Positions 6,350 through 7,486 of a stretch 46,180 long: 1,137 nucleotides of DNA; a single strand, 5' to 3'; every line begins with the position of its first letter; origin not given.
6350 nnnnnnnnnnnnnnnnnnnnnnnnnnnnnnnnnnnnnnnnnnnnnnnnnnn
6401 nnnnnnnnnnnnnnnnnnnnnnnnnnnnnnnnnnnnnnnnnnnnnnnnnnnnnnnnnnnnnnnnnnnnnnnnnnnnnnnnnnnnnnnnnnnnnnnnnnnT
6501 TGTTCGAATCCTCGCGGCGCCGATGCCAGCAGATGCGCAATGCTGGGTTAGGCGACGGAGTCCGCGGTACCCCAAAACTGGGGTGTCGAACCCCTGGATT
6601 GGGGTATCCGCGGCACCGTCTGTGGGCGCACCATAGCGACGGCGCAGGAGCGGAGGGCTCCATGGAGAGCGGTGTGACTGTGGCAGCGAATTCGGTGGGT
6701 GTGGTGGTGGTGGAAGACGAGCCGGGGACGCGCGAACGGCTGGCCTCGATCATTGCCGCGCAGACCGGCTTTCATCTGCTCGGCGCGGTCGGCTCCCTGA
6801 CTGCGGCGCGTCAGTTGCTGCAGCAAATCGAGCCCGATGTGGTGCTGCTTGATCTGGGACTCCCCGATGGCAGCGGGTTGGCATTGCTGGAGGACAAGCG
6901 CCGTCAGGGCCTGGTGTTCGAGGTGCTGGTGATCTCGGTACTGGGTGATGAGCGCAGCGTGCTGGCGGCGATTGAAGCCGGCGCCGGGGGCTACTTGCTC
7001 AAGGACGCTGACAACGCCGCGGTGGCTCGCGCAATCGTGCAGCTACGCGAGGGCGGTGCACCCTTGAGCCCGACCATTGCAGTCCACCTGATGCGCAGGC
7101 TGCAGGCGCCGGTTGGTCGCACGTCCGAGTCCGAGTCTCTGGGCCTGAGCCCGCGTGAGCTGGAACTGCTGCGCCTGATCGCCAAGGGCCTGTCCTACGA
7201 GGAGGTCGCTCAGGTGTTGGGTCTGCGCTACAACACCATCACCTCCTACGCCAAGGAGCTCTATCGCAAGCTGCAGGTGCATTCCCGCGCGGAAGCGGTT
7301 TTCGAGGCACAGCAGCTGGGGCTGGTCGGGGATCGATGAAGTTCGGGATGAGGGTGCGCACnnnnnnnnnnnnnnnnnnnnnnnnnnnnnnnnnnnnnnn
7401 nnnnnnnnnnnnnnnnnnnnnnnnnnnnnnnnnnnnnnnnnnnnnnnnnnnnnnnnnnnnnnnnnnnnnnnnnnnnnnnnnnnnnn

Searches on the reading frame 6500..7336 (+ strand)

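Call 21: search_protein_families(library=pfam, proteins=[window:6500-7336:+], max_evalue=0.001)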
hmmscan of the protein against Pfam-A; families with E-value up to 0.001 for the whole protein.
window:6500-7336:+ (279 aa): 3 families
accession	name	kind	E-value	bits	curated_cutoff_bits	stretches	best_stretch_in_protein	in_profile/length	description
PF00072.30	Response_reg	-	6.6e-18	65.3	30.2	1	68-178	1-109/111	Response regulator receiver domain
PF00196.25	GerE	-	1.8e-14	53.5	23.5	1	216-268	3-55/57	Bacterial regulatory proteins, luxR family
PF08281.18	Sigma70_r4_2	-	0.00012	22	25.7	1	216-252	11-48/54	Sigma-70, region 4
